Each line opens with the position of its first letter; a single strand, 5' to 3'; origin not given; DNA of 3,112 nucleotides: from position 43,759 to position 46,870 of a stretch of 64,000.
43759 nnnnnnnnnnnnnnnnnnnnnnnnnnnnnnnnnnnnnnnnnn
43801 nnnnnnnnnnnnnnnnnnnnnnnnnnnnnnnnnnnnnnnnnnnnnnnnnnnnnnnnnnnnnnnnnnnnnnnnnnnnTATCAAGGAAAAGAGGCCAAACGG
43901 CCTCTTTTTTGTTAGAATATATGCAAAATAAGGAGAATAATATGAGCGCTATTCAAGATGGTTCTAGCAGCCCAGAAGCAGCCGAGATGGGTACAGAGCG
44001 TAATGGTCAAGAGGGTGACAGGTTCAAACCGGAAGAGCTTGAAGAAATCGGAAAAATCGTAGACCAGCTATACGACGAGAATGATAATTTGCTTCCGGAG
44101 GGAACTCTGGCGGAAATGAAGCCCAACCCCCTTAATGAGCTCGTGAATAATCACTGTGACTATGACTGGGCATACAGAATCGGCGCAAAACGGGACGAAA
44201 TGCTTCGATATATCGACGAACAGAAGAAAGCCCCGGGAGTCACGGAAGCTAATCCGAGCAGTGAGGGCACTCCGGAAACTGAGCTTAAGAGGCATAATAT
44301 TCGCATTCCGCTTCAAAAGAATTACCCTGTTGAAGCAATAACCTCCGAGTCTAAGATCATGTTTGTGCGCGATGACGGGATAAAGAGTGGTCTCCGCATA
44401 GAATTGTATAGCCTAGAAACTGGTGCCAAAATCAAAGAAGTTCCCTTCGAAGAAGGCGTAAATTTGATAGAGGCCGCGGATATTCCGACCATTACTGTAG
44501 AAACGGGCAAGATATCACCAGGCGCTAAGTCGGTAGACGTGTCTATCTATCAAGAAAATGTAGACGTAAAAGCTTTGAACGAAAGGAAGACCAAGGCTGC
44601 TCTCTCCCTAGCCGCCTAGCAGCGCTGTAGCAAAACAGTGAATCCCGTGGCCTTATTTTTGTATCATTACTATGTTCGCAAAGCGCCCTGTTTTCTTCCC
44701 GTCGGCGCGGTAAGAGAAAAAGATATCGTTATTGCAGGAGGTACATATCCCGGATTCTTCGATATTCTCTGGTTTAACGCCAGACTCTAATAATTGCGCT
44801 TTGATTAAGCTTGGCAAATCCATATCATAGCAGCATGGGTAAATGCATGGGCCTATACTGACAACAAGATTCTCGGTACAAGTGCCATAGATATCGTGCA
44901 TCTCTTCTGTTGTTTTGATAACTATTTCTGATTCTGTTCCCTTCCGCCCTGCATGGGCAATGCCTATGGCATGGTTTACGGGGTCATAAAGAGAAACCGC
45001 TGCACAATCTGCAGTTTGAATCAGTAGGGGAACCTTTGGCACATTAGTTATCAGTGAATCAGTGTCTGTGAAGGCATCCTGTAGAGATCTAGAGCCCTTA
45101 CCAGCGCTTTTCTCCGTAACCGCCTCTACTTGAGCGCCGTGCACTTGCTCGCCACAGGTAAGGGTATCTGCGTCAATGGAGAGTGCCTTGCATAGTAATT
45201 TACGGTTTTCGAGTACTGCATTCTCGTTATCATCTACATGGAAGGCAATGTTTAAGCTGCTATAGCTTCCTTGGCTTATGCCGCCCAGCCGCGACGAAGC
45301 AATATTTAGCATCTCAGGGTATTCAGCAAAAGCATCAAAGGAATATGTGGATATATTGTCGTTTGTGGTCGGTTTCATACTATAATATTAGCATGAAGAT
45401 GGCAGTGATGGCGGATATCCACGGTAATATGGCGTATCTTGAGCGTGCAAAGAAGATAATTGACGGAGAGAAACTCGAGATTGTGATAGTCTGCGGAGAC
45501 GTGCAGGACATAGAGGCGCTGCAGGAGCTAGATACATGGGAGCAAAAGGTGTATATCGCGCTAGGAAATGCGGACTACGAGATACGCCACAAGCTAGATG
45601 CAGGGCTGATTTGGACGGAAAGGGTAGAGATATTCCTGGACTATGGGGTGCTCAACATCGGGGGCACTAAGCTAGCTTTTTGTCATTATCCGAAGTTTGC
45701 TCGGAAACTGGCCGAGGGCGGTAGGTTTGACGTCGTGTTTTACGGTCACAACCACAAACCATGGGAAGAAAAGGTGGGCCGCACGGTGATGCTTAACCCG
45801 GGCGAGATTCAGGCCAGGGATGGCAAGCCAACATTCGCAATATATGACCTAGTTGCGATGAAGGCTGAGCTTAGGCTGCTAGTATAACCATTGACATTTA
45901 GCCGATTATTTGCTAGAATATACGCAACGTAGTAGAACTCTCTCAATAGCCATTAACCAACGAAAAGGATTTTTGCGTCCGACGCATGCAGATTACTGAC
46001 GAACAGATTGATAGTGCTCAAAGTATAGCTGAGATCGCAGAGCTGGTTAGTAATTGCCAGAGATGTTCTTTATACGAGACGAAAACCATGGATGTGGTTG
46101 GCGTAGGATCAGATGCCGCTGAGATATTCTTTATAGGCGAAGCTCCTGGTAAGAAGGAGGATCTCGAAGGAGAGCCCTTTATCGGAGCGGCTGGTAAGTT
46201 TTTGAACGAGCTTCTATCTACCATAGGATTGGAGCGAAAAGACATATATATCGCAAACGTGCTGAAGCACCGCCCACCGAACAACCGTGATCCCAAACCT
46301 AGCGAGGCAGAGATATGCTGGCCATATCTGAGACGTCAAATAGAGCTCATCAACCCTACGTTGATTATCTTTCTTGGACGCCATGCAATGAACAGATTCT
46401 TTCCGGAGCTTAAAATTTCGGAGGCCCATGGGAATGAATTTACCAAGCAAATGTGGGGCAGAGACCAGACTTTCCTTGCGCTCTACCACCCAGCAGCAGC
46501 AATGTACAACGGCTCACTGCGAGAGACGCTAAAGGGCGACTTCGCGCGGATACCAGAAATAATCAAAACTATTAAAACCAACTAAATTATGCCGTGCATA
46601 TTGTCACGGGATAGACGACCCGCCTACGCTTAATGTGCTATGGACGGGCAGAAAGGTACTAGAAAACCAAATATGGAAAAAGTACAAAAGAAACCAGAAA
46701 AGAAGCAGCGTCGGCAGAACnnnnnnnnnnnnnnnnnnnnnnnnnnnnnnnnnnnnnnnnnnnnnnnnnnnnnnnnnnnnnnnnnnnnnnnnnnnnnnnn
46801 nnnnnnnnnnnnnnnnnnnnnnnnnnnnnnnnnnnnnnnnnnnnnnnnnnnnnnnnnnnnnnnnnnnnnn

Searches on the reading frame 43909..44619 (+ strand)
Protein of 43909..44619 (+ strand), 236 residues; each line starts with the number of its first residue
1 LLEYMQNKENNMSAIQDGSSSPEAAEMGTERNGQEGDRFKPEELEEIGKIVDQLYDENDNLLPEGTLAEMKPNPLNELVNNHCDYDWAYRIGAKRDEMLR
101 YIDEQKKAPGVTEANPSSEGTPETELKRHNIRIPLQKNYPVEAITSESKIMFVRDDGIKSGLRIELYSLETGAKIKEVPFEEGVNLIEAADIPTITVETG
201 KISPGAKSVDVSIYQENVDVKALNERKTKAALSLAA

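Call 7: search_protein_families(library=ncbifam, proteins=[window:43909-44619:+])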
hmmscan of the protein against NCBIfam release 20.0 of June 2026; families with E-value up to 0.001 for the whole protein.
window:43909-44619:+ (236 aa): 0 families

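Call 68: search_protein_families(library=pfam, proteins=[window:43909-44619:+], max_evalue=0.01)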
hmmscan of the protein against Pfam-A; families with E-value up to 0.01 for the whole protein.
window:43909-44619:+ (236 aa): 0 families

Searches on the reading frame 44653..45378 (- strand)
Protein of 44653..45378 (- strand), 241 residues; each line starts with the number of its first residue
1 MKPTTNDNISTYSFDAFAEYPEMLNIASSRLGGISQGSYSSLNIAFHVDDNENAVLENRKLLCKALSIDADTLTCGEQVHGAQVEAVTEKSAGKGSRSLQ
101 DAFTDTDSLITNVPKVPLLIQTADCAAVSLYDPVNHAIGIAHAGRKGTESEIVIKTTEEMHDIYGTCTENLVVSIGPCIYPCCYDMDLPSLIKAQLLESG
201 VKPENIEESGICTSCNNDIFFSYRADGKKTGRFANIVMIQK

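Call 7: search_protein_families(library=ncbifam, proteins=[window:44653-45378:-])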
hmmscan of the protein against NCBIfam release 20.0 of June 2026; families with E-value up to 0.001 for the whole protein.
window:44653-45378:- (241 aa): 2 families
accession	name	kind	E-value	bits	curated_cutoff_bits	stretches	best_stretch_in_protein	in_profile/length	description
TIGR00726.1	TIGR00726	equivalog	1.6e-43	148.6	141.15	2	35-187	3-144/223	peptidoglycan editing factor PgeF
NF007998.1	PRK10723.1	equivalog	4.2e-22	78.8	369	2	25-182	17-160/243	purine nucleoside phosphorylase YfiH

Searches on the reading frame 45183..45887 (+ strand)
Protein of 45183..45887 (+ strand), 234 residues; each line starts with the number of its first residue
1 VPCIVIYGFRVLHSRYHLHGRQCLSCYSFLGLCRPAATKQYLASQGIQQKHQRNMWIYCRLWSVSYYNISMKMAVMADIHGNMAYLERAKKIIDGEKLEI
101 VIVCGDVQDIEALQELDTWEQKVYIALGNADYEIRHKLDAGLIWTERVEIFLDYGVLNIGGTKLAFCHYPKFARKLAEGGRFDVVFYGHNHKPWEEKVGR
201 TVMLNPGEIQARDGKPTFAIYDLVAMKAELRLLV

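Call 7: search_protein_families(library=ncbifam, proteins=[window:45183-45887:+])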
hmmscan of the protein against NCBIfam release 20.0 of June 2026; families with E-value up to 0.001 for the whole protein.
window:45183-45887:+ (234 aa): 2 families
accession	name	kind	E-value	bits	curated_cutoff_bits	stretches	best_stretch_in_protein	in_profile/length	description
TIGR00040.1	yfcE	subfamily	6.7e-21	75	56.25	1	71-222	1-149/158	YfcE family phosphodiesterase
NF006988.0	PRK09453.1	equivalog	1.2e-12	48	117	1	71-222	1-161/183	phosphodiesterase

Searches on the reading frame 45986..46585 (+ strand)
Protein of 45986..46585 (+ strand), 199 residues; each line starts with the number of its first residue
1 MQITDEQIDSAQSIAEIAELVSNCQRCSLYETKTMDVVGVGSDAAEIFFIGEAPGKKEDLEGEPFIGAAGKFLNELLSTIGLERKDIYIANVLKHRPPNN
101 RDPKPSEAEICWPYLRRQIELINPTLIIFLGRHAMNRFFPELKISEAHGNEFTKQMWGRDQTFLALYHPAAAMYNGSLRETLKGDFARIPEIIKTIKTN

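Call 7: search_protein_families(library=ncbifam, proteins=[window:45986-46585:+])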
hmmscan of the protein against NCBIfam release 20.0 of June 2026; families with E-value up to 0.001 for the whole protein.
window:45986-46585:+ (199 aa): 3 families
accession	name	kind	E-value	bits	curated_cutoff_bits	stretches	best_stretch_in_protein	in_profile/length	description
NF040953.1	Arch_udg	equivalog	2.8e-64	216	250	1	15-189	2-182/184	type-4 uracil-DNA glycosylase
TIGR00758.1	UDG_fam4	subfamily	4.1e-60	202.4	125.3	1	24-193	1-171/173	uracil-DNA glycosylase, family 4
TIGR03914.1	UDG_fam_dom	hypoth_equivalog_domain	2.4e-32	112.4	189.95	1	8-169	39-205/231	UdgX family uracil-DNA binding protein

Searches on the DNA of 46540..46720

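Call 25: search_rna_families(source=window, start=46540, end=46720, threshold=evalue, max_evalue=10)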
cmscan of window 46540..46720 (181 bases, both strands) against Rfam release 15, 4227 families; matches with E-value up to 10: 1.
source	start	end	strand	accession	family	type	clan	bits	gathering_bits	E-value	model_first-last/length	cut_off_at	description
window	46631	46677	+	RF04350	Plastid-ndhJ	Cis-reg;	-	12.4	43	6.3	1-57/57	no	Plastid-ndhJ 3UTR RNA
